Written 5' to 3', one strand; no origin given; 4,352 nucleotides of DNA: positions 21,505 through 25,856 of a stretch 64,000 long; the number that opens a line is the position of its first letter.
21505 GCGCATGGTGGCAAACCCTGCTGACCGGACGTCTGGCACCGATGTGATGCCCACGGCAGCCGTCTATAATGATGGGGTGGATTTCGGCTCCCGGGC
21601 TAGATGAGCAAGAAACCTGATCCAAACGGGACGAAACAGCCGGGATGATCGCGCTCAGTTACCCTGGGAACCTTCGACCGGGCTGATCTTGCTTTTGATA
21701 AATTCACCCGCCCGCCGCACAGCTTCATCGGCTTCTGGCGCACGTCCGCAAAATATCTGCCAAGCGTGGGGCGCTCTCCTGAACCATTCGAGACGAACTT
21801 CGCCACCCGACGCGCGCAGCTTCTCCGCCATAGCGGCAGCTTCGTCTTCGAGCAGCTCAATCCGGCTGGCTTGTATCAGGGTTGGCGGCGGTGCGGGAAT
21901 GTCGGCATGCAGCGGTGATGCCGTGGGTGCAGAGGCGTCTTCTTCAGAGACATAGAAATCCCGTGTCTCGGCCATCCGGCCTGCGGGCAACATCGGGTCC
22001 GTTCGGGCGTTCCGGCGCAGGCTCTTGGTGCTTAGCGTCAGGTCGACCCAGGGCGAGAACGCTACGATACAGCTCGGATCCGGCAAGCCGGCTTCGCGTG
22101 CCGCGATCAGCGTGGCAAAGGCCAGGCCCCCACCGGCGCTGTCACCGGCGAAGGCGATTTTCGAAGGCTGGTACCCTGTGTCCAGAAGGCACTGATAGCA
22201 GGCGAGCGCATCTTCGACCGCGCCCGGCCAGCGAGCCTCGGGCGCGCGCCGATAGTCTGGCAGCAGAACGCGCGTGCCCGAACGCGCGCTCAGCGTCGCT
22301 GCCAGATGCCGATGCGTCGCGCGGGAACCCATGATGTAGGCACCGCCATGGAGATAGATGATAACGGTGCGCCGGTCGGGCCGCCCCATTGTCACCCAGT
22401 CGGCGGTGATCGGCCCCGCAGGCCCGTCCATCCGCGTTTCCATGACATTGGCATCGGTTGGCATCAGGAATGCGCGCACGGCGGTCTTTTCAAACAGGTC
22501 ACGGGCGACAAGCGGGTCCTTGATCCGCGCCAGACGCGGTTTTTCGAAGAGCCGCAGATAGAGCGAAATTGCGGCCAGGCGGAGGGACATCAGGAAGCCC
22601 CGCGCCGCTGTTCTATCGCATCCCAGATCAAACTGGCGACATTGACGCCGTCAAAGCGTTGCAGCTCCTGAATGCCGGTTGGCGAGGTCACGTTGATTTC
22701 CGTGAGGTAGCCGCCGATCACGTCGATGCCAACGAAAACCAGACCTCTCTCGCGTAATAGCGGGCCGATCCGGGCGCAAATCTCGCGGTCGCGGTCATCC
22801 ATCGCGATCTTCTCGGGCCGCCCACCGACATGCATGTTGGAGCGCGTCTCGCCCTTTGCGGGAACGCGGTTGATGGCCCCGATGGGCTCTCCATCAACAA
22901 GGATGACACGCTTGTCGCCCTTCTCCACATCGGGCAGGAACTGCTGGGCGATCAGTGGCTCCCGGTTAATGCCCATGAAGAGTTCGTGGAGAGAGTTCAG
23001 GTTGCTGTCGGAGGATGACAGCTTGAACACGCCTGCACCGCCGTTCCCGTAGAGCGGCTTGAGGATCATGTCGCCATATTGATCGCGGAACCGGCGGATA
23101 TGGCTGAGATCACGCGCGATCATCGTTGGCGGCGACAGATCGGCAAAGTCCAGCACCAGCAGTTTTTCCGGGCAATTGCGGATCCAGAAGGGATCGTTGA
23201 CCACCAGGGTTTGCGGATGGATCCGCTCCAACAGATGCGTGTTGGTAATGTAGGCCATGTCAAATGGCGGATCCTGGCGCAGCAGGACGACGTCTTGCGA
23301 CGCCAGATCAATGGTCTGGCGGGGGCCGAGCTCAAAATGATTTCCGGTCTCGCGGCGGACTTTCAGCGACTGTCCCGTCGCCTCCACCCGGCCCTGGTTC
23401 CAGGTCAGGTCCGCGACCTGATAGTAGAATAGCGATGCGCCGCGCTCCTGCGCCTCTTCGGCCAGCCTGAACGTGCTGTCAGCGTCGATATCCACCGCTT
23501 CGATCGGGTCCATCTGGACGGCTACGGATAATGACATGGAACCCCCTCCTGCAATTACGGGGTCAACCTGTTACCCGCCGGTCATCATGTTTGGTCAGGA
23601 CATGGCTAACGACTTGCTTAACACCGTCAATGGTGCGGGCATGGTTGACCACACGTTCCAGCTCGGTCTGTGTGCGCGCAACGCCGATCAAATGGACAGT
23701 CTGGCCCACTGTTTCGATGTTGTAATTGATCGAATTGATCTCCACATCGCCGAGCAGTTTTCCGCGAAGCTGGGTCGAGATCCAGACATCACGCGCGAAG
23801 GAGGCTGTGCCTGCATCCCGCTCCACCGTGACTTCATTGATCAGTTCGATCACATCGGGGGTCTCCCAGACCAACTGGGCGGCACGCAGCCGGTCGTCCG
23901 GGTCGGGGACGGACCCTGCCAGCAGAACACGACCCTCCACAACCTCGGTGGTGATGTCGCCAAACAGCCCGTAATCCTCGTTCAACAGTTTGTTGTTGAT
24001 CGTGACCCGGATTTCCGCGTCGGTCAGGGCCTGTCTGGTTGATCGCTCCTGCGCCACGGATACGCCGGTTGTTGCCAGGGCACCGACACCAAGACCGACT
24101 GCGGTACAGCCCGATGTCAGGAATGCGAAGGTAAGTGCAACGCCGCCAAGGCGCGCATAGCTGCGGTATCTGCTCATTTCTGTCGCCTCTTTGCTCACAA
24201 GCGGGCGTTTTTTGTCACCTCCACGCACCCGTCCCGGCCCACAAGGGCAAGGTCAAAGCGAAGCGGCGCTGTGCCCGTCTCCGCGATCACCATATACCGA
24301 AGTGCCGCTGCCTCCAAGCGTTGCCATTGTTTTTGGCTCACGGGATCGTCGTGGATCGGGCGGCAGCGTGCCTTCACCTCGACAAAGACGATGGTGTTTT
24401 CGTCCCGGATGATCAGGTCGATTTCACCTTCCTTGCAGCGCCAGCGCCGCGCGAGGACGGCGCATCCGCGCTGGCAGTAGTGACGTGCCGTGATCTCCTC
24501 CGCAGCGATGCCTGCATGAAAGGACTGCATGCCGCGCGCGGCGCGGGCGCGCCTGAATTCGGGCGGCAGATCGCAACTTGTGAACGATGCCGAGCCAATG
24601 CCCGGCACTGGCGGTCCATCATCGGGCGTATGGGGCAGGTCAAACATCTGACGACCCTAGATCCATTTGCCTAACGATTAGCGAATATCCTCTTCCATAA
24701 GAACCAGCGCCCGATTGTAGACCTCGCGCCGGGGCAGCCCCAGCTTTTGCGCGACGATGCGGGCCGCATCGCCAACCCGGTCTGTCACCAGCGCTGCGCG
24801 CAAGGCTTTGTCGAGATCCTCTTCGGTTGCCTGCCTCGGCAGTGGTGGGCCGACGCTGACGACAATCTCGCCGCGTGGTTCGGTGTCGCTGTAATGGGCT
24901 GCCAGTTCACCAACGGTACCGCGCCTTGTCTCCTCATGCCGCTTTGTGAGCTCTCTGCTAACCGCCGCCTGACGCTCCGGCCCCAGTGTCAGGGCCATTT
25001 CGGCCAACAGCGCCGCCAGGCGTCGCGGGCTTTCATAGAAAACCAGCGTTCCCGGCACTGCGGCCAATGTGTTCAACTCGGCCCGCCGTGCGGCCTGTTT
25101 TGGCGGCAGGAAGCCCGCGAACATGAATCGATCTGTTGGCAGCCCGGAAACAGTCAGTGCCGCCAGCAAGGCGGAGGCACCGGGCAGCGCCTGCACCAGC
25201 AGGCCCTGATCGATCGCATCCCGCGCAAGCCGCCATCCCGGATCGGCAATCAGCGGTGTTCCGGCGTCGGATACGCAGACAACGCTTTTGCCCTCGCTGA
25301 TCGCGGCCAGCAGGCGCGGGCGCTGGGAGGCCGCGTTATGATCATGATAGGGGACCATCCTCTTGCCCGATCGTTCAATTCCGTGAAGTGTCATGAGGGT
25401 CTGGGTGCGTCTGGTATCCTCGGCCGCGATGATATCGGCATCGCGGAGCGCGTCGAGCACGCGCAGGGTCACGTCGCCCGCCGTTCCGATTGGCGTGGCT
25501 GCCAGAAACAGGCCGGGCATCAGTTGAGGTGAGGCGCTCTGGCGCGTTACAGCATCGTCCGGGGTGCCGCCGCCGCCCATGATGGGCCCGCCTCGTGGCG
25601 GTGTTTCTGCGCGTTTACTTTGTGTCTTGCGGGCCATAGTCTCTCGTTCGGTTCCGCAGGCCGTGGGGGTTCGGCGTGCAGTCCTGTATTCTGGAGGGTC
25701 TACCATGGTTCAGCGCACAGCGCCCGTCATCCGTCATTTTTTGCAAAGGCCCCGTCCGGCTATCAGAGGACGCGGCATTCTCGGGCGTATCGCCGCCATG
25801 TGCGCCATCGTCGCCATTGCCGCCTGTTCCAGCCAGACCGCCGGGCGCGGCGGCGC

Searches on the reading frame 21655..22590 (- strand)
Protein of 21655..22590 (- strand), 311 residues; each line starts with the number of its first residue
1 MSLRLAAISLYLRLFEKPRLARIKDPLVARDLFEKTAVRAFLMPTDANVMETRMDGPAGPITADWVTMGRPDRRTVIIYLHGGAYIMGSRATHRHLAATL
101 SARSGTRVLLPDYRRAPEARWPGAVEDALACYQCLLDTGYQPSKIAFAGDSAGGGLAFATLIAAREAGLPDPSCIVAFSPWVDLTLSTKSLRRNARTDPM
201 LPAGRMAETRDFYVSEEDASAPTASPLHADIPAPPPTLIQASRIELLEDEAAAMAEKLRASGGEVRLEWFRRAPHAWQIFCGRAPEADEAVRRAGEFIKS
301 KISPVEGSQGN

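Call 21: search_protein_families(library=pfam, proteins=[window:21655-22590:-], max_evalue=0.001)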
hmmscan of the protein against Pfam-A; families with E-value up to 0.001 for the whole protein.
window:21655-22590:- (311 aa): 3 families
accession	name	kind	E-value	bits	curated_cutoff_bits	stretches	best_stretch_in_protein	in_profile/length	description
PF07859.19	Abhydrolase_3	-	1.9e-52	178.6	25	1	77-278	1-209/210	alpha/beta hydrolase fold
PF10340.15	Say1_Mug180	-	1.2e-09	38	21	1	71-189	119-242/374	Steryl acetyl hydrolase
PF20434.5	BD-FAE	-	2.8e-09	37.2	26.8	1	74-158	13-104/215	BD-FAE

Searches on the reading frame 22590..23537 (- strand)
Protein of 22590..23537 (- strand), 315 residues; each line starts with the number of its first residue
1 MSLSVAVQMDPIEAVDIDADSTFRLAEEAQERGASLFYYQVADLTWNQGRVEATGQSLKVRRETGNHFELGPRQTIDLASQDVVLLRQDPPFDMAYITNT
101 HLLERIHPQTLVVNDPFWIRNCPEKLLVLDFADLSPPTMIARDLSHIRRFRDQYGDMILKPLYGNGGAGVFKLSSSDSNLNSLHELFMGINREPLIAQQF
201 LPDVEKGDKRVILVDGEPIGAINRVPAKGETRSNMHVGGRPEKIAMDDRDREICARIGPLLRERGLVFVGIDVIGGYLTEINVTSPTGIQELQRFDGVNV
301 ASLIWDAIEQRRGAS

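Call 64: search_protein_families(library=pfam, proteins=[window:22590-23537:-], max_evalue=0.0001)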
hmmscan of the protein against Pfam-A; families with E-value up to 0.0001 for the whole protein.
window:22590-23537:- (315 aa): 4 families
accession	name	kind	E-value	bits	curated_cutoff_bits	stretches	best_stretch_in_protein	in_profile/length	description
PF02955.21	GSH-S_ATP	-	1.7e-70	236.4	23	1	124-295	1-173/175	Prokaryotic glutathione synthetase, ATP-grasp domain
PF02951.20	GSH-S_N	-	1.4e-41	141.7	21.3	1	3-120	1-119/119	Prokaryotic glutathione synthetase, N-terminal domain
PF08443.16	RimK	-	1.1e-17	64.7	21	1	136-308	19-188/188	RimK-like ATP-grasp domain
PF14398.11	ATPgrasp_YheCD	-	7e-05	22.6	26.8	0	133-179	27-73/255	YheC/D like ATP-grasp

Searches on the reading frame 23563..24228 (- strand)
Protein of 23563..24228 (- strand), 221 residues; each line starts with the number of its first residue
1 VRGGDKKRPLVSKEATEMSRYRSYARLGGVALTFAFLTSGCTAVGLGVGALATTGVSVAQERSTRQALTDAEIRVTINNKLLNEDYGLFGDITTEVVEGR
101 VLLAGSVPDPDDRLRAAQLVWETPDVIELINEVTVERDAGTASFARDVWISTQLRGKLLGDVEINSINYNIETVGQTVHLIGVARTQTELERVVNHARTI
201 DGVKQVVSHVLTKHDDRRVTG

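Call 64: search_protein_families(library=pfam, proteins=[window:23563-24228:-], max_evalue=0.0001)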
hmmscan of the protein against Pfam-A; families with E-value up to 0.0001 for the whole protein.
window:23563-24228:- (221 aa): 1 family
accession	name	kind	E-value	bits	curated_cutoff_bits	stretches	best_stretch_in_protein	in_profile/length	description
PF04972.22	BON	-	1.6e-22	80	27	2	147-210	2-65/69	BON domain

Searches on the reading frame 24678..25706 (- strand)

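Call 64: search_protein_families(library=pfam, proteins=[window:24678-25706:-], max_evalue=0.0001)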
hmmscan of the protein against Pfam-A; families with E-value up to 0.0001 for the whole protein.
window:24678-25706:- (342 aa): 2 families
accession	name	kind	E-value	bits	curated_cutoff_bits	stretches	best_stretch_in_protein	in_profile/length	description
PF00590.25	TP_methylase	-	4.1e-29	102.5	27.8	1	66-269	2-212/212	Tetrapyrrole (Corrin/Porphyrin) Methylases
PF23016.2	RsmI_C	-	5.4e-10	39.4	27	1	293-335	2-44/46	RsmI C-terminal HTH domain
